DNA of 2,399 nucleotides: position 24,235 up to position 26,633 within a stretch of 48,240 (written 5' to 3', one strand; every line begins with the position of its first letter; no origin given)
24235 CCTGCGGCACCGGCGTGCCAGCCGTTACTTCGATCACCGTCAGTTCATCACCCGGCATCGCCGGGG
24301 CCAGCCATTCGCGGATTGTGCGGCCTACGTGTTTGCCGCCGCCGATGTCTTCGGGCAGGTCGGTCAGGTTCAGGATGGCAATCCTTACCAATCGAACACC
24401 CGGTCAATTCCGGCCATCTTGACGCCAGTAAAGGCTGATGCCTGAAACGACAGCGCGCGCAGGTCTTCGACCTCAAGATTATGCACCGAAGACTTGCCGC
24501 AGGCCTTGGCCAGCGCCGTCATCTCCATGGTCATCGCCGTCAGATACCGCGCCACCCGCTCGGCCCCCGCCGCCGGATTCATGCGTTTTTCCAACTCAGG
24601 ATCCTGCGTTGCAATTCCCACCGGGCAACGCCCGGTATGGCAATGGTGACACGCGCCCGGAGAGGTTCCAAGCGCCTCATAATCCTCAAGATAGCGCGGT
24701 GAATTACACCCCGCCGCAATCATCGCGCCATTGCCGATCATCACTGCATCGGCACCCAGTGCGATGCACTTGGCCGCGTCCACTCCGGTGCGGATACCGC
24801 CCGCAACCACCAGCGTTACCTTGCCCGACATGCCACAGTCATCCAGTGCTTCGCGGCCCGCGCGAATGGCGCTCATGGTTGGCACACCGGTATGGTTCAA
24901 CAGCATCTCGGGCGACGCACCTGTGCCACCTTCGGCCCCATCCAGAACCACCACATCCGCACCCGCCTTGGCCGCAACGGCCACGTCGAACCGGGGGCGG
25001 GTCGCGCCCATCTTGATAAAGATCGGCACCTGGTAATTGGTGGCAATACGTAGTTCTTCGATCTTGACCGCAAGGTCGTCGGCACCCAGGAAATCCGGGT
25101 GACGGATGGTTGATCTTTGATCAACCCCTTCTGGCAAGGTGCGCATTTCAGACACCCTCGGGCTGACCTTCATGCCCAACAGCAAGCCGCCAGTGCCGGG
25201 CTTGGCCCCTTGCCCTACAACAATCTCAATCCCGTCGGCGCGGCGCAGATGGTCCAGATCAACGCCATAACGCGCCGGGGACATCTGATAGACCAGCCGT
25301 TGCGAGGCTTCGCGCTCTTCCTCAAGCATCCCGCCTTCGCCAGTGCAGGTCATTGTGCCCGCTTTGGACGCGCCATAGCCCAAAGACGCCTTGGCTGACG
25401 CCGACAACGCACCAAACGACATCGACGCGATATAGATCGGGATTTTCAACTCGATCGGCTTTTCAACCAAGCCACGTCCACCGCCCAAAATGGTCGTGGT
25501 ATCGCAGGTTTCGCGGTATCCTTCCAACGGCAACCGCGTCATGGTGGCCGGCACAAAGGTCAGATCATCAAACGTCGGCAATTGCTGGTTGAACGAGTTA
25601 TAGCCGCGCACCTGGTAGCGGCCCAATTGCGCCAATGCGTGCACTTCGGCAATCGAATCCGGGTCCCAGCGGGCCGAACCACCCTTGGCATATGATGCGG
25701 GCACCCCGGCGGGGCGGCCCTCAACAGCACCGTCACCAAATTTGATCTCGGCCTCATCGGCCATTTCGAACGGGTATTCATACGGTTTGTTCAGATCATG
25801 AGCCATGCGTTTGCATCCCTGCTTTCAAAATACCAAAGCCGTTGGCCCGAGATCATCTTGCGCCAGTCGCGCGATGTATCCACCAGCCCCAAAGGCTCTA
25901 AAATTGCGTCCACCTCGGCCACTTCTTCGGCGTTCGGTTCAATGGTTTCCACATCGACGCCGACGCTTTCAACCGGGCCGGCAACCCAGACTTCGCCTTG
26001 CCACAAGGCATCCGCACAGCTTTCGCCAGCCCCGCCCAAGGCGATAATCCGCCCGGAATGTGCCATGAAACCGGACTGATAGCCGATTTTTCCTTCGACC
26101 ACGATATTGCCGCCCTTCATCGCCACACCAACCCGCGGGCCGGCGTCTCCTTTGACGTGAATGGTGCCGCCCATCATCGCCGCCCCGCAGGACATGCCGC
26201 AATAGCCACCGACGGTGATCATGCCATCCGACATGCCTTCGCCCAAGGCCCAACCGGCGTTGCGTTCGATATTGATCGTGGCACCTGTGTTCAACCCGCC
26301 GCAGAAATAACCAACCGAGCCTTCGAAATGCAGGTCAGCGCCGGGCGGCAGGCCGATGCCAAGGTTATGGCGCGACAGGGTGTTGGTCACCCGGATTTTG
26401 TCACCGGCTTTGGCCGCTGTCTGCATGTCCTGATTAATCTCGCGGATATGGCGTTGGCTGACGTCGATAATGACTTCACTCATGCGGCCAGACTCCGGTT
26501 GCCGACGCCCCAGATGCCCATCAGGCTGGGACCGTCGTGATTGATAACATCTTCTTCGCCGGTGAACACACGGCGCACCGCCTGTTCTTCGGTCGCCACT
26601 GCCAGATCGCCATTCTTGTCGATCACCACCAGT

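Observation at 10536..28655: The microcompartment sits inside a gamma-glutamyl / N-alkylglutamate-type amine catabolic gene set (hypothesis: an amine-to-aldehyde metabolosome)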

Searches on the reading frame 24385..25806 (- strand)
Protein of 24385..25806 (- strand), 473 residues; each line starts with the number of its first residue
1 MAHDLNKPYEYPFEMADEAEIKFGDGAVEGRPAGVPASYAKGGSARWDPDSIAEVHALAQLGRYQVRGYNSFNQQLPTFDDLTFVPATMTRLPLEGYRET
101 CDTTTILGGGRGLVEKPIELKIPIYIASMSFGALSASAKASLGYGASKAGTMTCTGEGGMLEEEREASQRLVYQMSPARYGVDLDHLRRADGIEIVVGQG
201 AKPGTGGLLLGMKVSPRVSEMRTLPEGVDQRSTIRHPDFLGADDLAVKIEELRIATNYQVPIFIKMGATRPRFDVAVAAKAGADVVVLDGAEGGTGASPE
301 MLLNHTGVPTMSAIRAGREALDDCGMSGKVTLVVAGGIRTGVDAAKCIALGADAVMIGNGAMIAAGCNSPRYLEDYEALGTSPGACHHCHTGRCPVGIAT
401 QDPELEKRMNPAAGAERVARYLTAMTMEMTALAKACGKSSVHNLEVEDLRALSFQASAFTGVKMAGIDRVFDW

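Call 5: search_protein_families(library=pfam, proteins=[window:24385-25806:-])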
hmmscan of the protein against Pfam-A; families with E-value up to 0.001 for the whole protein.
window:24385-25806:- (473 aa): 4 families
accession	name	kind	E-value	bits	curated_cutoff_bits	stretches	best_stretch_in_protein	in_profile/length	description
PF01645.23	Glu_synthase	-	2.8e-97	326.6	20.4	1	81-438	32-368/369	Conserved region in glutamate synthase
PF01070.24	FMN_dh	-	1.2e-12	48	24.9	1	254-367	213-311/350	FMN-dependent dehydrogenase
PF00478.31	IMPDH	-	7.1e-07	29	25.6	1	306-370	188-246/345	IMP dehydrogenase / GMP reductase domain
PF03060.21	NMO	-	4.8e-06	26.6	28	1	276-372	150-236/331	Nitronate monooxygenase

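Call 14: search_protein_families(library=ncbifam, proteins=[window:24385-25806:-], max_evalue=0.00001)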
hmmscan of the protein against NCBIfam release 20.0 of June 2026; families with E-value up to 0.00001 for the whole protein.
window:24385-25806:- (473 aa): 3 families
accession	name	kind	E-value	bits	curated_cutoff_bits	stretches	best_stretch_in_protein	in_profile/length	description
NF008730.0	PRK11750.1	equivalog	1.4e-43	148.5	1047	1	126-444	863-1165/1490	glutamate synthase large subunit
TIGR02151.1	IPP_isom_2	equivalog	1.7e-06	27.2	281.3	1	302-359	238-289/338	type 2 isopentenyl-diphosphate Delta-isomerase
NF008398.0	PRK11197.1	subfamily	3.5e-06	26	376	1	311-365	284-336/381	L-lactate dehydrogenase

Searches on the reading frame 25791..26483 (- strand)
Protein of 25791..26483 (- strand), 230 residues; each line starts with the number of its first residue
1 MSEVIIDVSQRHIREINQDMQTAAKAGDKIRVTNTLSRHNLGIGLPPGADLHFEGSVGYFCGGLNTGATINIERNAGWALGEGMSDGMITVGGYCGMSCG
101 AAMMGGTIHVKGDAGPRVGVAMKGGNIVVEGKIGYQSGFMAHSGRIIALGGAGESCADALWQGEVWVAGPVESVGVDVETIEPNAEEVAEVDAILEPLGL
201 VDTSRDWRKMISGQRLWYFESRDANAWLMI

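Call 5: search_protein_families(library=pfam, proteins=[window:25791-26483:-])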
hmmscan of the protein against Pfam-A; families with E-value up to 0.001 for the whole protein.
window:25791-26483:- (230 aa): 1 family
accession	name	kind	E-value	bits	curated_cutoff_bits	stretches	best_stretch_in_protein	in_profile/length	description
PF01493.24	GXGXG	-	1e-15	58.2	32.5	1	13-173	3-168/190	GXGXG motif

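Call 14: search_protein_families(library=ncbifam, proteins=[window:25791-26483:-], max_evalue=0.00001)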
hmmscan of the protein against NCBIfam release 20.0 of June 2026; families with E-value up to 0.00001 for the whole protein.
window:25791-26483:- (230 aa): 2 families
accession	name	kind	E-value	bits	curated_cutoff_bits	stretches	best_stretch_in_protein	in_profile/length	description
TIGR03122.1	one_C_dehyd_C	equivalog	1.3e-18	67.2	130.65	1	50-182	82-221/260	formylmethanofuran dehydrogenase subunit C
NF042910.1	FMH_DH_FwdC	exception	9.7e-16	57.6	340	2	66-133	144-211/271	tungsten-dependent formylmethanofuran dehydrogenase subunit FwdC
